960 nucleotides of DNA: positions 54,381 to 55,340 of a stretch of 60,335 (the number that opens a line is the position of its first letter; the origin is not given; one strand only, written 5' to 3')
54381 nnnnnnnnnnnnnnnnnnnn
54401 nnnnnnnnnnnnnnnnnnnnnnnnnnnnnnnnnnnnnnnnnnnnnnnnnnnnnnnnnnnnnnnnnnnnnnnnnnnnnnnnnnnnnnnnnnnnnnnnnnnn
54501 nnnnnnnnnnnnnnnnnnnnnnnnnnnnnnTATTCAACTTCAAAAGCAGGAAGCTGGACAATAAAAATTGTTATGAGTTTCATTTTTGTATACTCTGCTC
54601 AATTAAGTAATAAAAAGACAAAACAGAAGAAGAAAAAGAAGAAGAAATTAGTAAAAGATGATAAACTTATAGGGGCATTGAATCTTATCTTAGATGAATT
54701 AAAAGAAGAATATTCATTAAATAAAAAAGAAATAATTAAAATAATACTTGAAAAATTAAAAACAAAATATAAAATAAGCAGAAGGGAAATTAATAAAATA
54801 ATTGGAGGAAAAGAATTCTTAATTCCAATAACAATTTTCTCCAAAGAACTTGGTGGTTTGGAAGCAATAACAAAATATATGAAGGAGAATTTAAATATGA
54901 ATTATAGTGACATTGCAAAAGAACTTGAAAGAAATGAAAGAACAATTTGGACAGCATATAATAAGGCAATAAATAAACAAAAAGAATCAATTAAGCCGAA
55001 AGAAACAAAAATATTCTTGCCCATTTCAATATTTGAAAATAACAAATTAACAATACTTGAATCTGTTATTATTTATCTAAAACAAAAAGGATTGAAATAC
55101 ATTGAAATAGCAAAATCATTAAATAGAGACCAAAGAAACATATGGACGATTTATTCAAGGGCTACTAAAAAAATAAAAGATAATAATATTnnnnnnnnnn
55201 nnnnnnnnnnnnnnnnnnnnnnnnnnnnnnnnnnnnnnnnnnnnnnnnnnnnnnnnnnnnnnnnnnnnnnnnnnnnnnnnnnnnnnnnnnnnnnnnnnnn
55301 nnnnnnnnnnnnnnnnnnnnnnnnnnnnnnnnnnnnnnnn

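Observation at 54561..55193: Cytoplasmic tandem helix-turn-helix tail fused in frame to the giant surface protein: a possible membrane-tethered transcription factor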

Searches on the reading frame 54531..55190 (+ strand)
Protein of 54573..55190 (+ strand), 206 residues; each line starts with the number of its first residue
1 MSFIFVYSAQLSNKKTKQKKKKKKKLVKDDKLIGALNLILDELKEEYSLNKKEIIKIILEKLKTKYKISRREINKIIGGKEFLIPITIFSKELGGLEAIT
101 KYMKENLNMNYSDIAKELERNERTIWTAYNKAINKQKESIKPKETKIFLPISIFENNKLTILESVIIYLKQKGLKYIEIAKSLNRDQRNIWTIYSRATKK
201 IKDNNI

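Call 6: search_protein_families(library=pfam, proteins=[window:54573-55190:+], max_evalue=1)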
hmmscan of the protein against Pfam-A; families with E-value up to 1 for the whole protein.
window:54573-55190:+ (206 aa): 11 families
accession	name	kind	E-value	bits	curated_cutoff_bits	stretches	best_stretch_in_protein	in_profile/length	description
PF08281.18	Sigma70_r4_2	-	5.3e-08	32.8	25.7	2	157-201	9-54/54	Sigma-70, region 4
PF13384.12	HTH_23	-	0.00018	21.7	24.6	1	108-127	17-36/50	Homeodomain-like domain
PF18903.5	DUF5659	-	0.00071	19.8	23.6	1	164-195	10-38/75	Domain of unknown function (DUF5659)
PF08535.16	KorB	-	0.013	15.9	22.3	0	108-153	3-47/89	KorB domain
PF08279.18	HTH_11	-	0.022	15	25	1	104-127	11-34/55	HTH domain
PF13936.12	HTH_38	-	0.054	13.7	27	0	108-125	20-37/44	Helix-turn-helix domain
PF04545.22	Sigma70_r4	-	0.11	12.4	24.1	0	171-202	18-49/50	Sigma-70, region 4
PF11242.13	DUF2774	-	0.35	11.5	29.2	1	168-197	8-37/63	Protein of unknown function (DUF2774)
PF07315.17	DUF1462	-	0.4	11.5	25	0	100-124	31-55/93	Protein of unknown function (DUF1462)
PF07954.16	DUF1689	-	0.4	11.4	25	0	56-131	100-128/148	Protein of unknown function (DUF1689)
PF13730.12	HTH_36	-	0.45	10.8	25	0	109-133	26-50/55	Helix-turn-helix domain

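Call 8: find_homologous_proteins(query=window:54573-55190:+)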
Query window:54573-55190:+ (206 aa): 58 proteins with E <= 0.001 among 494 candidates.
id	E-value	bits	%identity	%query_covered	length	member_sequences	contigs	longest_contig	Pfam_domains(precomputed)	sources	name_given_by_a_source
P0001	7.6e-89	314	66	65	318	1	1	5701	PF13412.13,PF13384.13,PF13518.13,PF08299.18,PF08281.19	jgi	-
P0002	8.5e-75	269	60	57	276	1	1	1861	PF10809.15,PF13384.13,PF13936.13,PF04695.19,PF13518.13,PF08281.19,PF11242.15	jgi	jgi:DNA-binding CsgD family transcriptional regulator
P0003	9.5e-74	265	72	57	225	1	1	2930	PF25212.3,PF03339.21,PF13384.13,PF13936.13,PF16805.12,PF08281.19,PF11242.15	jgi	-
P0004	3.9e-69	250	69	81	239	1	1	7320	PF08281.19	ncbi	-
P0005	1.4e-68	248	58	72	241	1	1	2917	PF13412.13,PF13384.13,PF20432.5,PF04545.23,PF08281.19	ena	-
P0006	1.5e-67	245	69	89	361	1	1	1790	PF08281.19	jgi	jgi:hypothetical protein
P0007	8.6e-62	226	61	83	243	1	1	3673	PF13384.13,PF08281.19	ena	-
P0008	2.4e-60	222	61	86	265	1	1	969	PF08281.19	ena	-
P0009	5.8e-59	217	57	89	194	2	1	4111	PF13384.13,PF08281.19,PF11242.15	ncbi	ncbi:MAG: hypothetical protein AABY22_04210, partial [Nanoarchaeota archaeon]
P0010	4.5e-57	211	56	85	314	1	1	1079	-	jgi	jgi:hypothetical protein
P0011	1.2e-56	209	64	80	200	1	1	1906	PF08281.19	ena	-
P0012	1.3e-56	209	65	60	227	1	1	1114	PF25212.3,PF13384.13,PF13936.13,PF16805.12,PF08281.19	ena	-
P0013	5.1e-56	207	64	79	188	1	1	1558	PF08281.19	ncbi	ncbi:hypothetical protein LCGC14_2442390, partial [marine sediment metagenome]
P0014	8.3e-55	203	62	84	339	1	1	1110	PF08281.19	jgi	jgi:hypothetical protein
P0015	1.6e-54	203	56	89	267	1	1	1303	PF08281.19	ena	-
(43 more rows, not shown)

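Call 16: find_related_loci(query=A1, collection=genome_contigs, flank=10000)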
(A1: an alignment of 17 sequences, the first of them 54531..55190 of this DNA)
Query A1 (220 aa) in genome_contigs; peptide patterns used: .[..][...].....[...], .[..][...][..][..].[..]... (x = any residue, [..] = any of these).
398 stretches matched a pattern; 354 encode a relative of the query (tblastn E <= 1e-3); the best 80 are kept; 80 distinct loci.
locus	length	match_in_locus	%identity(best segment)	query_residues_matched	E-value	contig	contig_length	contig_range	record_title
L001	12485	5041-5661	63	1-218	3e-81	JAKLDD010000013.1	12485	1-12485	MAG: Nanoarchaeota archaeon isolate RA.bin101 RA.bin101_13, whole genome shotgun sequence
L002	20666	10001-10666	63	1-219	3e-76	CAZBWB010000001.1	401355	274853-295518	MAG TPA_asm: Candidatus Woesearchaeota archaeon isolate binchicken_co178_247 genome assembly, contig: NODE_25_length_401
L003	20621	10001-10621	65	1-211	3e-75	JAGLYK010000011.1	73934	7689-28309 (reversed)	MAG: Candidatus Pacearchaeota archaeon isolate RS_13_22 ZL320.bin.22.fa_11, whole genome shotgun sequence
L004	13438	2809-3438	60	1-220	2e-73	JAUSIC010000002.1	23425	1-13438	MAG: Nanoarchaeota archaeon isolate E14_metabat.bin.221 E14_k141_254879, whole genome shotgun sequence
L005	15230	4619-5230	58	1-214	1e-72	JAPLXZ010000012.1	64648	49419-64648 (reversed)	MAG: Candidatus Pacearchaeota archaeon isolate LacPavin_0920_SED3_MAG_32_16 LacPavin_0920_SED3_scaffold_1280447, whole g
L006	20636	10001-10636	59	1-219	1e-72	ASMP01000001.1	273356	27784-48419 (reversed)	Nanoarchaeota archaeon SCGC AAA011-D5 A11D05DRAFT_contig_0_0.1_C, whole genome shotgun sequence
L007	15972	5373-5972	59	7-218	5e-70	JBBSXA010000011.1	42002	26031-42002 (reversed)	MAG: Nanoarchaeota archaeon isolate H43-bin041_1 H43_bin041_1_000000000011, whole genome shotgun sequence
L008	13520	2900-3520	59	1-215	2e-69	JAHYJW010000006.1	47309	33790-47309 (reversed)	MAG: Patescibacteria group bacterium isolate KA32 NODE_448_length_47309_cov_11.223733, whole genome shotgun sequence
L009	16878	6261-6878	60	1-214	3e-69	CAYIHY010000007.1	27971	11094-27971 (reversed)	MAG TPA_asm: Candidatus Woesearchaeota archaeon isolate ERP119705_co22_17 genome assembly, contig: NODE_1363_length_2797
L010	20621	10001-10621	54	1-220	1e-68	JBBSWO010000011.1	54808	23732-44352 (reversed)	MAG: Nanoarchaeota archaeon isolate H41-bin116_1 H41_bin116_1_000000000011, whole genome shotgun sequence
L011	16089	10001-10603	58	1-211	1e-67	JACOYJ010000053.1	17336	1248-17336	MAG: Candidatus Pacearchaeota archaeon isolate NC_groundwater_176_Ag_S-0.1um_34_9 S4_GD2017_2_S1_scaffold_3987, whole ge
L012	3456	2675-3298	58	1-217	2e-67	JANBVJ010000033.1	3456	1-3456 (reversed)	MAG: Patescibacteria group bacterium isolate AMOR_Bin_143 NODE_38_length_3456_cov_19.721219, whole genome shotgun sequen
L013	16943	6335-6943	57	1-213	2e-66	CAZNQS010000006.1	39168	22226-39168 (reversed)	MAG TPA_asm: Candidatus Woesearchaeota archaeon isolate SRP178908_co1_140 genome assembly, contig: NODE_543_length_39168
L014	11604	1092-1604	65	44-214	5e-66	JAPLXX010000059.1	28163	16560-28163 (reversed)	MAG: Candidatus Pacearchaeota archaeon isolate LacPavin_0920_SED2_MAG_35_12 LacPavin_0920_SED2_scaffold_605234, whole ge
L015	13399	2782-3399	55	1-217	2e-65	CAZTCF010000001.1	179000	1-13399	MAG TPA_asm: Candidatus Woesearchaeota archaeon isolate binchicken_co111_164 genome assembly, contig: NODE_93_length_179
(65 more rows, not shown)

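Call 21: predict_structure(alignment_id=A1)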
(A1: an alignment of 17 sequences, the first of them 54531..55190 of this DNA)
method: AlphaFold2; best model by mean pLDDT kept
length: 220 residues; sequences in the alignment: 17
mean_pLDDT: 76.7   pTM: 0.59
mean pLDDT of the five models: 76.7, 76.1, 75.7, 75.6, 75.0
residues with pLDDT >= 90: 113; 70-90: 18; 50-70: 48; < 50: 41
segments of 3 or more residues with pLDDT < 50: 1-10, 15-17, 19-43
pLDDT, mean of each block of 10 residues (from residue 1): 43 49 42 38 50 60 64 69 61 74 94 97 94 95 98 91 92 95 97 96 98 90
secondary structure, 60 per line:
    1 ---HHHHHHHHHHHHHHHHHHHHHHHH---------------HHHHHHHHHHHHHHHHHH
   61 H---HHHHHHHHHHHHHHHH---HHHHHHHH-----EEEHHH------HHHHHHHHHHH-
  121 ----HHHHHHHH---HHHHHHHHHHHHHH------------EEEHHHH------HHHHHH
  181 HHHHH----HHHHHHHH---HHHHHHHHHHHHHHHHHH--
elements in order: H4-27 H43-61 H65-80 H84-91 E97-99 H109-119 H125-132 H136-149 E162-164 H165-168 H175-185 H190-197 H201-218

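Call 25: fold_search(model_id=the predicted structure, library=pdb)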
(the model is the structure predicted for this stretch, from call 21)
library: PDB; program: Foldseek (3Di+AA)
matches with E <= 10: 706; with E <= 0.001: 0
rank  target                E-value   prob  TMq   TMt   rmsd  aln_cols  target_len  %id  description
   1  8x6g_H                8.0e-02  0.54  0.22  0.19  22.6       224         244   16  Cryo-EM structure of Staphylococcus aureus sigB-dependent RNAP-promoter open complex (released 2024-06-05)
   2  9a7s_A                8.5e-02  0.35  0.20  0.18  21.9       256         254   19  Integrative model of RPSD-RPOB by crosslinking MS and deep learning (released 2024-09-18)
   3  6eo3_A                9.5e-02  0.82  0.21  0.22  14.1       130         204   21  Conformational dynamism for DNA interaction in Salmonella typhimurium RcsB response regulator. S207C P212121 (released 2017-11-15)
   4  2lvs_MODEL_1_A        1.1e-01  0.82  0.20  0.36   9.9       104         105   20  NMR solution structure of a CRISPR repeat binding protein (released 2013-01-23)
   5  9a50_A                1.4e-01  0.38  0.21  0.18  25.5       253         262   17  Integrative model of RPSB-RPOC by crosslinking MS and deep learning (released 2024-09-18)
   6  6zix_A                1.5e-01  0.80  0.24  0.26  11.0       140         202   19  Structure of RcsB from Salmonella enterica serovar Typhimurium bound to promoter P1flhDC in the presence of phosphomim (released 2021-02-17)
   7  5o8y_H                1.6e-01  0.69  0.20  0.21  14.7       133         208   20  Conformational dynamism for DNA interaction in Salmonella typhimurium RcsB response regulator. (released 2017-11-15)
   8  1u78_A                1.9e-01  0.60  0.17  0.33  17.6       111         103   14  Structure of the bipartite DNA-binding domain of Tc3 transposase bound to transposon DNA (released 2004-08-31)
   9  6eo3_B                2.1e-01  0.69  0.20  0.23  14.6       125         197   21  Conformational dynamism for DNA interaction in Salmonella typhimurium RcsB response regulator. S207C P212121 (released 2017-11-15)
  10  5o8y_C                2.6e-01  0.57  0.20  0.21  15.2       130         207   20  Conformational dynamism for DNA interaction in Salmonella typhimurium RcsB response regulator. (released 2017-11-15)
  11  9n9q_C                2.7e-01  0.47  0.21  0.18  18.7       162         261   19  Cryo-EM structure of the RNA-guided transcription complex (released 2025-12-24)
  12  7s03_A                3.1e-01  0.41  0.17  0.30  16.9       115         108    9  DNA-binding domain of human SETMAR in complex with Hsmar1 terminal inverted repeat (TIR) DNA (released 2022-08-03)
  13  5vxn_D                3.6e-01  0.90  0.20  0.23   9.9        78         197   26  Structure of two RcsB dimers bound to two parallel DNAs. (released 2018-03-07)
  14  8hnp_B                3.8e-01  1.00  0.21  0.34   0.6        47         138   36  Archaeal transcription factor Mutant (released 2023-09-13)
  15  2h27_A                3.8e-01  0.97  0.20  0.58   5.1        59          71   20  Crystal Structure of Escherichia coli SigmaE Region 4 Bound to its-35 Element DNA (released 2006-08-22)
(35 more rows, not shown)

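Call 26: search_solved_structures(query=A1, max_evalue=1, show_alignments=2)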
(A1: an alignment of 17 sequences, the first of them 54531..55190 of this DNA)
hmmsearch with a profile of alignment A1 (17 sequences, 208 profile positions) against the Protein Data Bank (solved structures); distinct sequences matched with E-value up to 1: 2.
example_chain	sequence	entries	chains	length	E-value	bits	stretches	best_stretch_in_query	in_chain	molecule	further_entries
8hnp_A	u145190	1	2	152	0.014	18.2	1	171-207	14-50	Archaeal transcription regulator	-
8hno_A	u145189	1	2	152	0.02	17.7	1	171-207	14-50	Archaeal transcription regulator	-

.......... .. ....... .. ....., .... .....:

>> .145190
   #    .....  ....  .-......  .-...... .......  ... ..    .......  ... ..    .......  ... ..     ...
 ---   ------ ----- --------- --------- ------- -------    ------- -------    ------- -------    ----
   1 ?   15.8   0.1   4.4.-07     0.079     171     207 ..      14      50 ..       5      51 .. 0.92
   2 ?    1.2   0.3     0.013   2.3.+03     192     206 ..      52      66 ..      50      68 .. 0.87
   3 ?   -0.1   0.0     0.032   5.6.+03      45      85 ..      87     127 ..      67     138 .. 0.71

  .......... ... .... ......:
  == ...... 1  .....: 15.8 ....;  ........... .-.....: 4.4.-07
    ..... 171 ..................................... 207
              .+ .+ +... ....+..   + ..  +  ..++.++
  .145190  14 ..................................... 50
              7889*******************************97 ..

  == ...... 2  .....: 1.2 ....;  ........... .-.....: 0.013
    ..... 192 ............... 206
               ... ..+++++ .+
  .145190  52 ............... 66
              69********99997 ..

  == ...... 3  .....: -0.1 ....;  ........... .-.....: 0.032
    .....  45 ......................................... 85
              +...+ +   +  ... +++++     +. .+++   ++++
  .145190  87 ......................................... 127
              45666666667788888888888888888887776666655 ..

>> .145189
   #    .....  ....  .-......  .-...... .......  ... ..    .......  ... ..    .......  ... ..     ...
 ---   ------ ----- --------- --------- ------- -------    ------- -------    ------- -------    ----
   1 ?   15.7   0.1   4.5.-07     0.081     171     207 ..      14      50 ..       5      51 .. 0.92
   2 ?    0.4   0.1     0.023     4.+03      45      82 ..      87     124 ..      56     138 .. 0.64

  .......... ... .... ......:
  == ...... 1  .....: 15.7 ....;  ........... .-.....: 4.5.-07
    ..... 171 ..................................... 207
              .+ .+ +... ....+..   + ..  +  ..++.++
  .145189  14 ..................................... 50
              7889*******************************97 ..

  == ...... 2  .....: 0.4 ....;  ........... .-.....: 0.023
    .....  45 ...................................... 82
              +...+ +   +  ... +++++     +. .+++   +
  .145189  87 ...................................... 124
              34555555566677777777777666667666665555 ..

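Call 35: search_protein_representatives(alignment_id=A1)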
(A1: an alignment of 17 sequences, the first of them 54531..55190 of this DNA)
Query: 17 sequences, 208 profile positions. Proteins with E-value up to 0.001 (for the whole library): 2213; up to 1e-10: 2002; up to 1e-30: 839. The best 150 are listed.
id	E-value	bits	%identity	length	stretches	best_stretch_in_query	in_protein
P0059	6.2e-146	499.6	-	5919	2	2-206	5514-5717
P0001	3.5e-120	415.5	-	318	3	82-207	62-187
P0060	1.2e-109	381.1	-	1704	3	71-206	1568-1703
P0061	4.9e-106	369.3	-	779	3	84-206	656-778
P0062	3.2e-103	360.1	-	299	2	24-208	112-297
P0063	3.7e-101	353.3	-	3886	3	85-206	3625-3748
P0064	1.6e-100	351.3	-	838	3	84-204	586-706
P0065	2.7e-97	340.7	-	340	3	70-208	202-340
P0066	5.6e-97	339.7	-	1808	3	83-208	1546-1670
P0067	1.2e-90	319.1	-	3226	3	83-207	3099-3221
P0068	2.8e-90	317.8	-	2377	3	85-205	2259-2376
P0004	3.1e-90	317.7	-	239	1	1-205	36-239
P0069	8.7e-89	312.9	-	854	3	86-202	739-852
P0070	1.3e-87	309.1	-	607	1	2-206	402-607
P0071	2.6e-86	304.9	-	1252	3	82-207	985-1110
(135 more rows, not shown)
